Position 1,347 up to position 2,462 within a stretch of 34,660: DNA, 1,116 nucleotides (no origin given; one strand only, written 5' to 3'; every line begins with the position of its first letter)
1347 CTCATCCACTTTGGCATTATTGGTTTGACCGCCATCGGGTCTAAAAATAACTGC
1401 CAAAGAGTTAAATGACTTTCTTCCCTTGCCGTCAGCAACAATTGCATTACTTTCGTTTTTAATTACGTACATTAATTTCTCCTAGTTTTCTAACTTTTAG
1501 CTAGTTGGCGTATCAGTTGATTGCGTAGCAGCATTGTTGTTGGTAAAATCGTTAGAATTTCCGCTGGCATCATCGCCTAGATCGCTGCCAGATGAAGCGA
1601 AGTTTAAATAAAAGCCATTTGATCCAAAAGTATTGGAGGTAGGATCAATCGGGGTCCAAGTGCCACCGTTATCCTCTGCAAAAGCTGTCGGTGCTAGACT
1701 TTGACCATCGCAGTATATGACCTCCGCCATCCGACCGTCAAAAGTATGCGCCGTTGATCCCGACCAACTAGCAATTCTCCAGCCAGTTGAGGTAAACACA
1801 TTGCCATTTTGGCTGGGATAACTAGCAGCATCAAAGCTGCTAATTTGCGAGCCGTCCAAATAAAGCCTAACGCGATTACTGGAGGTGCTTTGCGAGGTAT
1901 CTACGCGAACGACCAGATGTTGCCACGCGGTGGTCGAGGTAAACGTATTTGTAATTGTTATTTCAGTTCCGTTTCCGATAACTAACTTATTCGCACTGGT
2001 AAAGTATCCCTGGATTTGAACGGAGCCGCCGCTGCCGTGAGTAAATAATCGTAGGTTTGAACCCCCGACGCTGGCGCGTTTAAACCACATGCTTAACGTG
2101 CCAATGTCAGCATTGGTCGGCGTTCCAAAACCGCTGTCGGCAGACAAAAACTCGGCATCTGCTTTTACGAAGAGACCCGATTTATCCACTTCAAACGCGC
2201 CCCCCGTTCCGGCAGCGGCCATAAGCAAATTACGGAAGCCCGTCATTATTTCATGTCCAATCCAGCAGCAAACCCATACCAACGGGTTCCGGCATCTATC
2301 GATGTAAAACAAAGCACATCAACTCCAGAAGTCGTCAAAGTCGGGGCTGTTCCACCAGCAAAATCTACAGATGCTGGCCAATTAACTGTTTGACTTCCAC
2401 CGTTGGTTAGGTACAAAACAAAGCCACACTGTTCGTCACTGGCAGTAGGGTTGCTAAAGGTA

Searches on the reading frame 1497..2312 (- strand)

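Call 19: search_protein_families(library=pfam, proteins=[window:1497-2312:-], max_evalue=0.01)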
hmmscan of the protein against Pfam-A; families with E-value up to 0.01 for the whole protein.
window:1497-2312:- (271 aa): 1 family
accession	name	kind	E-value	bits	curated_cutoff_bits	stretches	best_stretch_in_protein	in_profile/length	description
PF13385.13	Laminin_G_3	-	5.2e-10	40.1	27.6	1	70-198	18-138/151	Concanavalin A-like lectin/glucanases superfamily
